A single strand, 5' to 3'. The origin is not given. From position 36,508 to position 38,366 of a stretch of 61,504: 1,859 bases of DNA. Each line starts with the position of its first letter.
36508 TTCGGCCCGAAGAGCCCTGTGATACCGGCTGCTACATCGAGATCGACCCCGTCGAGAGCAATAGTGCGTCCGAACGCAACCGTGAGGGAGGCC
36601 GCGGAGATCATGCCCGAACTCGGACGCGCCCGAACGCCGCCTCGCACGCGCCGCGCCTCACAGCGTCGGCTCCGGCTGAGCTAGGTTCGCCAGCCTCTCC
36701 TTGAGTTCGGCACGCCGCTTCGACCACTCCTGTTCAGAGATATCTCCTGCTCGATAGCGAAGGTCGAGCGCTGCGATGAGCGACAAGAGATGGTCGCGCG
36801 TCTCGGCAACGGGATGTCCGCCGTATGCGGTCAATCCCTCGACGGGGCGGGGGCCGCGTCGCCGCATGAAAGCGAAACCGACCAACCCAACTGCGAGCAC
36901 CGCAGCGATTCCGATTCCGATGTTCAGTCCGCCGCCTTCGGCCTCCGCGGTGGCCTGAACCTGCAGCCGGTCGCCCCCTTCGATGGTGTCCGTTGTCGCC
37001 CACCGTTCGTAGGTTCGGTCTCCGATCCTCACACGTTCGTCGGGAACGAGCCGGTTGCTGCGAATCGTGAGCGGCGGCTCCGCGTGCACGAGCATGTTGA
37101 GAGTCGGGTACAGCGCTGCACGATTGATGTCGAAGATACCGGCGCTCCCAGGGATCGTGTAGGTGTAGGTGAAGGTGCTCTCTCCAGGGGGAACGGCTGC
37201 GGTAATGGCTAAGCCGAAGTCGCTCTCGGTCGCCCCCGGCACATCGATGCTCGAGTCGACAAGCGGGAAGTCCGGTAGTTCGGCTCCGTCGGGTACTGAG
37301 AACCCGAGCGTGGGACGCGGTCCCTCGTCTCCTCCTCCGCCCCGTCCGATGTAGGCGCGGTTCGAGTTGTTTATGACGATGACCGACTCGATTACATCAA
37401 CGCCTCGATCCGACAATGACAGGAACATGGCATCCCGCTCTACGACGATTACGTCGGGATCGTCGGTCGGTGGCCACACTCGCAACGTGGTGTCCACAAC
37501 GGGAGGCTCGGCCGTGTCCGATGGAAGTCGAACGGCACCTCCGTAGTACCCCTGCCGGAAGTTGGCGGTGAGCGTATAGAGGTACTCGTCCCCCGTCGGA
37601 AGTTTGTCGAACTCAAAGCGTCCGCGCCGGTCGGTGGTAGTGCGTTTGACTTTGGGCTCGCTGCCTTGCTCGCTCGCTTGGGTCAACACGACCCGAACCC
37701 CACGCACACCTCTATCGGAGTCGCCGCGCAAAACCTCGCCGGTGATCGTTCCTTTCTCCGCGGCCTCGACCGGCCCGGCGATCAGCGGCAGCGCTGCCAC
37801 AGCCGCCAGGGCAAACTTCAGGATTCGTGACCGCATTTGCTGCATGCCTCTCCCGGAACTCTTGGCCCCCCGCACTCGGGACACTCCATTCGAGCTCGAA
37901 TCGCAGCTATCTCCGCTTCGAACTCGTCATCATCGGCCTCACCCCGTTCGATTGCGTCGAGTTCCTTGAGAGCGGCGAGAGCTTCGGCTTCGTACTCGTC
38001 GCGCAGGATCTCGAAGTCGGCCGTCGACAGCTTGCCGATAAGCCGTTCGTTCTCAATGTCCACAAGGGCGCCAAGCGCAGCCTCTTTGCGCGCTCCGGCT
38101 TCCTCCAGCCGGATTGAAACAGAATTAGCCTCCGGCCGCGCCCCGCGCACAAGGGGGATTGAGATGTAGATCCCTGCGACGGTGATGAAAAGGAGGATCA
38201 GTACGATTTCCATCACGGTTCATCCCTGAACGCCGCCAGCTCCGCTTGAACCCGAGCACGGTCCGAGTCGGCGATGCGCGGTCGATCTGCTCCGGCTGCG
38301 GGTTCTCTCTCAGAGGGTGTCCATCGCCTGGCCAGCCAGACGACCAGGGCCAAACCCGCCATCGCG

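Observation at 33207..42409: Variant System I cytochrome c maturation set in an actinobacterial context: CcmE Cys/Phe and CcmH SxxC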

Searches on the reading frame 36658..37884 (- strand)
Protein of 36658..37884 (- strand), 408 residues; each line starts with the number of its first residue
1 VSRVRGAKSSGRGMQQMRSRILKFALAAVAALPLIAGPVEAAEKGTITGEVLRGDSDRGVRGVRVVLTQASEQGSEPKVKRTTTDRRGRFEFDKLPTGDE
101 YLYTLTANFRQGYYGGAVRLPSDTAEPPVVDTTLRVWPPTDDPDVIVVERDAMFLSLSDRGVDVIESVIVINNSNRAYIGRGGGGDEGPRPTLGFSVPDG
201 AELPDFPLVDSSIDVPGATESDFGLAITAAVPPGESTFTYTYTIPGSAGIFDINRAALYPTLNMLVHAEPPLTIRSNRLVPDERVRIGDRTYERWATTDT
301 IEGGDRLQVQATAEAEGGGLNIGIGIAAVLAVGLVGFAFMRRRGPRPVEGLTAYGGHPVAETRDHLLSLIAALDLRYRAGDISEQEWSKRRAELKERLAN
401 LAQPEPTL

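Call 4: search_protein_families(library=pfam, proteins=[window:36658-37884:-], max_evalue=0.01)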
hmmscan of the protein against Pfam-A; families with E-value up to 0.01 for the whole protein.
window:36658-37884:- (408 aa): 3 families
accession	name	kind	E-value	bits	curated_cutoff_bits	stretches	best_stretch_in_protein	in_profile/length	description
PF13620.12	CarboxypepD_reg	-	8.3e-08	32.9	32.3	1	46-109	1-58/82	Carboxypeptidase regulatory-like domain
PF17210.9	SdrD_B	-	1.3e-05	25.8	29.7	1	55-114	19-71/112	SdrD B-like domain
PF05120.17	GvpG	-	0.0045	17.5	30.6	1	370-399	37-66/67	Gas vesicle protein G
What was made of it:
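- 36658..37836 (-): 392-aa accessory protein 'Y'. It has a signal peptide, three beta-sandwich modules (the first CarboxypepD_reg-like), a TM helix and a cytoplasmic SHOCT-like tail. PF13620 (call 4).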

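Call 23: search_protein_families(library=ncbifam, proteins=[window:36658-37884:-], max_evalue=0.01)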
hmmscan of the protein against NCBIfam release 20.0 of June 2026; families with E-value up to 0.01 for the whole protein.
window:36658-37884:- (408 aa): 0 families

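Call 45: find_homologous_proteins(query=window:36658-37884:-, max_evalue=0.001)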
Query window:36658-37884:- (408 aa): 62 proteins with E <= 0.001 among 8000 candidates.
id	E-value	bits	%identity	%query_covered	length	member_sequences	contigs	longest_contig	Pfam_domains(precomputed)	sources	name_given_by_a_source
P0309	3.2e-255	864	100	96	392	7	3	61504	PF13620.13,PF22904.4,PF17210.10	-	-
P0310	6.4e-226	768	89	96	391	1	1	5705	PF13620.13,PF22904.4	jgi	jgi:hypothetical protein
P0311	1.3e-222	757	87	96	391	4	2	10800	PF13620.13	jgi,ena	-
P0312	3.1e-210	716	82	96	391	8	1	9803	PF13620.13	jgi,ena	jgi:hypothetical protein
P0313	7.4e-206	702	79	99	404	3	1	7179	PF13620.13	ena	-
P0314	8.2e-199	679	78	96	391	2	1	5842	PF13620.13,PF22904.4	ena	-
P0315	9.4e-199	678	78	96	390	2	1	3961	PF13620.13,PF22904.4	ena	-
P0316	1.3e-195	668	76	96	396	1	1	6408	PF13620.13,PF22904.4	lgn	-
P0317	8.2e-154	530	64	96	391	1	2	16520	PF13620.13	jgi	jgi:hypothetical protein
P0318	9.6e-118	412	56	92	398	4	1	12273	PF13620.13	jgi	jgi:hypothetical protein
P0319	2.9e-117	410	55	92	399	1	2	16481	PF13620.13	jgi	jgi:hypothetical protein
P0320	1.9e-115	404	53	94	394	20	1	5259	PF13620.13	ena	-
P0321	3.9e-115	403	53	90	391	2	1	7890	PF13620.13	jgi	jgi:hypothetical protein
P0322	1.2e-113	398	50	95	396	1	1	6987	-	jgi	jgi:hypothetical protein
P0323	5.1e-105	370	51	94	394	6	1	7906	PF13620.13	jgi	jgi:hypothetical protein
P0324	4.8e-104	367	51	90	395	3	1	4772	PF13620.13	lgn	-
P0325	4.7e-102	360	48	97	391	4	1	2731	PF13620.13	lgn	-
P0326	5.3e-102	360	51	95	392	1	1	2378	PF13620.13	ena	-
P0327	1.3e-95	339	47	99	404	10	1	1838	PF13620.13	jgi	jgi:hypothetical protein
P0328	2.7e-93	331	46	93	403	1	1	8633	PF13620.13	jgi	jgi:hypothetical protein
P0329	7.6e-92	326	49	91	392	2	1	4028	PF13620.13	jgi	jgi:hypothetical protein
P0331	2.7e-87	311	46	88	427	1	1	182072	PF13620.13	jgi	jgi:hypothetical protein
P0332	3.9e-87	311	49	92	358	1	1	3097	PF13620.13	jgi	jgi:Carboxypeptidase regulatory-like domain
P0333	3.2e-86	308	46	89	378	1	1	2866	PF13620.13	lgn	-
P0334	8.2e-86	307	43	94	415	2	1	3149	PF13620.13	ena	-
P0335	4.5e-82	294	43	94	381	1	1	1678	PF13620.13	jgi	jgi:carboxypeptidase family protein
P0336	3.1e-81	291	41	95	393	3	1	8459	PF13620.13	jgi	jgi:hypothetical protein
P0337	6.1e-81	290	42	95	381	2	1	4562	PF13620.13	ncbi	ncbi:MAG: carboxypeptidase-like regulatory domain-containing protein [Actinomycetota bacterium]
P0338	2.3e-80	289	44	92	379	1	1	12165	PF13620.13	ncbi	-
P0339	3.8e-80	288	43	90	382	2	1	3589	PF13620.13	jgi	jgi:5-hydroxyisourate hydrolase-like protein (transthyretin family)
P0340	1.1e-79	286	43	90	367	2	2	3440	PF13620.13,PF17210.10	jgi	jgi:hypothetical protein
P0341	2.0e-78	282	43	86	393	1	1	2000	PF13620.13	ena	-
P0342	4.9e-77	278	41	97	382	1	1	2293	PF13620.13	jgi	jgi:hypothetical protein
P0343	2.2e-74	269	39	89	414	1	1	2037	PF13620.13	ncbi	-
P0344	2.7e-74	269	42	89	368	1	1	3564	PF13620.13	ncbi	-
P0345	5.9e-72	261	43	89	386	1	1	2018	PF13620.13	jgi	jgi:Carboxypeptidase regulatory-like domain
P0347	2.9e-69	252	46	66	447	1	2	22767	PF13620.13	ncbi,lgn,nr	ncbi:MAG: carboxypeptidase regulatory-like domain-containing protein [Actinobacteria bacterium]|nr:c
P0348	5.8e-69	251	40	87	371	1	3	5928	PF13620.13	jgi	jgi:hypothetical protein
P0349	6.6e-69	251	39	90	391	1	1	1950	PF13620.13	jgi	jgi:hypothetical protein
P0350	1.7e-68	249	40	92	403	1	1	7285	PF13620.13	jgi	jgi:hypothetical protein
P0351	9.3e-68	247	40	91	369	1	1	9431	PF13620.13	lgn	-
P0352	4.1e-67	245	39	87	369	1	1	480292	PF13620.13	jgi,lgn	jgi:hypothetical protein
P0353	4.3e-67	245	37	89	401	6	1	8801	PF13620.13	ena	-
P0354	7.9e-67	244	39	90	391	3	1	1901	PF13620.13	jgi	jgi:hypothetical protein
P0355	2.4e-66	242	39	95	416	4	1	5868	PF13620.13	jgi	jgi:hypothetical protein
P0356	1.2e-65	240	39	91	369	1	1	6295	PF13620.13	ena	-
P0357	2.9e-65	239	42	91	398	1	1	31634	PF13620.13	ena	-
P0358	2.8e-63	232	38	87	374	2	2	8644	PF13620.13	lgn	-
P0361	3.1e-56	209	36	91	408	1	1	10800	PF13620.13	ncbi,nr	ncbi:MAG: hypothetical protein M3174_06115 [Actinomycetota bacterium]|nr:hypothetical protein [Actin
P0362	1.7e-14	72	27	91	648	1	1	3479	PF13442.12,PF00034.27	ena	-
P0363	1.6e-13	69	26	96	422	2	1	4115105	-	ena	-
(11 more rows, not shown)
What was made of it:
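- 36658..37836 (-): 62 homologues, mostly labelled 'hypothetical' (call 45).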

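Call 50: search_protein_families(library=pfam, proteins=[P0362, P0363], max_evalue=0.01)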
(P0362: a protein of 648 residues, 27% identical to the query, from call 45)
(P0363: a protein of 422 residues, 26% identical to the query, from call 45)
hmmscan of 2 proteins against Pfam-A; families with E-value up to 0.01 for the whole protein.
P0362 (648 aa): 4 families
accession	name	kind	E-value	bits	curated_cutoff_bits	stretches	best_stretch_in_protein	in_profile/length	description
PF13442.11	Cytochrome_CBB3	-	3.4e-29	101.4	27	2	151-233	2-68/68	Cytochrome C oxidase, cbb3-type, subunit III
PF00034.26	Cytochrom_C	-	5.5e-27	95.4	21.3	2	153-236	2-89/90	Cytochrome c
PF05120.17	GvpG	-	0.00037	21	30.6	1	604-643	27-66/67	Gas vesicle protein G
PF13620.12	CarboxypepD_reg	-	0.0074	17.1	32.3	0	286-362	2-72/82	Carboxypeptidase regulatory-like domain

P0363 (422 aa): 2 families
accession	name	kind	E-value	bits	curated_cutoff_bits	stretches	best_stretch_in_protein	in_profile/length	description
PF05120.17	GvpG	-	0.00044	20.8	30.6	1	378-412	30-64/67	Gas vesicle protein G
PF09851.14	SHOCT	-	0.00067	19.8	27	1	385-409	3-27/28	Short C-terminal domain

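Call 59: predict_structure(alignment_id=A4)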
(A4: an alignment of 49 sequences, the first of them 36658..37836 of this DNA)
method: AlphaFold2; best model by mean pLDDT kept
length: 392 residues; sequences in the alignment: 49
mean_pLDDT: 88.4   pTM: 0.69
mean pLDDT of the five models: 88.4, 87.2, 86.8, 84.9, 82.8
residues with pLDDT >= 90: 280; 70-90: 68; 50-70: 25; < 50: 19
segments of 3 or more residues with pLDDT < 50: 328-342
pLDDT, mean of each block of 10 residues (from residue 1): 71 68 85 97 97 91 97 98 95 93 93 97 95 96 95 98 72 84 91 92 89 96 96 91 96 96 96 97 95 89 72 93 68 37 71 96 95 97 79 48
secondary structure, 60 per line:
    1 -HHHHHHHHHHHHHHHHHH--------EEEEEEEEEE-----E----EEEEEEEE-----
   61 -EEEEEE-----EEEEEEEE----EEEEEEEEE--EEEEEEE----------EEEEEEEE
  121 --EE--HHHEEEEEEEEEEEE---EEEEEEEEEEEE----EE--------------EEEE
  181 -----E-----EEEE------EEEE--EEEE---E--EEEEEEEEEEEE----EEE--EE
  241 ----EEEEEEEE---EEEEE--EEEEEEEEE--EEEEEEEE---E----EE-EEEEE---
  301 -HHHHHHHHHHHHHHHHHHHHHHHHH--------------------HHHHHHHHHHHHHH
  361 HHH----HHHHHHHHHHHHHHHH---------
elements in order: H2-19 E28-37 E48-55 E62-67 E73-80 E85-93 E96-102 E113-120 E130-141 E145-156 E177-180 E192-195 E202-205 E208-211 E218-229 E234-236 E245-252 E256-260 E263-271 E274-281 E293-297 H302-326 H347-363 H368-383
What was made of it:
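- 36658..37836 (-): The AlphaFold model has mean pLDDT 88.4 (call 59).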

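Call 63: fold_search(model_id=the predicted structure, library=pdb)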
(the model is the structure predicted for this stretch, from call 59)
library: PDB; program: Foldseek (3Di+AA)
matches with E <= 10: 1684; with E <= 0.001: 84
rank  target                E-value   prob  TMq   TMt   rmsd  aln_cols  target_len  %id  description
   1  6s7o_E                9.4e-07  1.00  0.26  0.19  24.4       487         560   11  Cryo-EM structure of human oligosaccharyltransferase complex OST-A (released 2019-12-18)
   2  4hss_A                1.8e-06  1.00  0.20  0.19  18.6       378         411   11  Structure of the Full-Length Major Pilin SpaD from Corynebacterium diphtheriae (released 2013-11-13)
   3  6s7t_E                2.6e-06  1.00  0.26  0.24  22.1       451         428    9  Cryo-EM structure of human oligosaccharyltransferase complex OST-B (released 2019-12-18)
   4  8b6l_O                4.3e-06  1.00  0.25  0.19  24.5       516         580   10  Subtomogram average of the human Sec61-TRAP-OSTA-translocon (released 2022-12-07)
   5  4hss_B                4.8e-06  1.00  0.20  0.20  18.8       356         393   11  Structure of the Full-Length Major Pilin SpaD from Corynebacterium diphtheriae (released 2013-11-13)
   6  3kpt_B                7.7e-06  1.00  0.20  0.22  21.8       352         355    8  Crystal structure of BcpA, the major pilin subunit of Bacillus cereus (released 2009-11-24)
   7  6c26_1                2.6e-05  1.00  0.25  0.24  20.9       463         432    8  The Cryo-EM structure of a eukaryotic oligosaccharyl transferase complex (released 2018-01-31)
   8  5z24_B                3.2e-05  1.00  0.23  0.21  18.2       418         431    9  Crystal structure of shaft pilin spaD from Lactobacillus rhamnosus GG - K365A mutant (released 2018-06-20)
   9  5z24_A                3.2e-05  1.00  0.22  0.20  19.0       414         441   10  Crystal structure of shaft pilin spaD from Lactobacillus rhamnosus GG - K365A mutant (released 2018-06-20)
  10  5yu5_A                3.2e-05  1.00  0.22  0.19  19.0       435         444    8  Crystal structure of shaft pilin spaD from Lactobacillus rhamnosus GG (released 2018-06-20)
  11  5ek8                  3.9e-05  1.00  0.19  0.12   9.4       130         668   20  Crystal structure of a 9R-lipoxygenase from Cyanothece PCC8801 at 2.7 Angstroms (released 2015-12-23)
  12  7woi_A                5.4e-05  0.99  0.18  0.17  21.2       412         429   10  Structure of the shaft pilin Spa2 from Corynebacterium glutamicum (released 2023-01-25)
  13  3rkp_B                5.7e-05  1.00  0.19  0.21  20.2       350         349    9  Crystal structure of BcpA*(D312A), the major pilin subunit of Bacillus cereus (released 2012-05-30)
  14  5yu5_B                5.7e-05  1.00  0.20  0.18  18.5       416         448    9  Crystal structure of shaft pilin spaD from Lactobacillus rhamnosus GG (released 2018-06-20)
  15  3rkp_A                7.4e-05  0.99  0.18  0.20  22.0       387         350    7  Crystal structure of BcpA*(D312A), the major pilin subunit of Bacillus cereus (released 2012-05-30)
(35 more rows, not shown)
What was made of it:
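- Its fold matches are generic (call 63), so its role is a guess from position alone.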

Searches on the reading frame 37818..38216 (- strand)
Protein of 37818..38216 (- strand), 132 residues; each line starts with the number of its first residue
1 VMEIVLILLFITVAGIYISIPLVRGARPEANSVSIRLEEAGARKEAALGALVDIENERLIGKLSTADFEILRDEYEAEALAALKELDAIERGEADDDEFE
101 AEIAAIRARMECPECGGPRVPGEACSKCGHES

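Call 4: search_protein_families(library=pfam, proteins=[window:37818-38216:-], max_evalue=0.01)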
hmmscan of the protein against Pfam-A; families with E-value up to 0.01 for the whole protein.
window:37818-38216:- (132 aa): 0 families

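Call 23: search_protein_families(library=ncbifam, proteins=[window:37818-38216:-], max_evalue=0.01)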
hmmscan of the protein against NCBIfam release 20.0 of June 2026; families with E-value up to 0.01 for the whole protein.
window:37818-38216:- (132 aa): 0 families
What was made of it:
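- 37818..38216 (-): 132-aa accessory protein 'X'. It has an N-terminal TM helix, a SHOCT/CcmI-N-like helical motif (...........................) and a C-terminal CxxC...CxxC zinc ribbon. No Pfam or NCBIfam hit (calls 4, 23).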
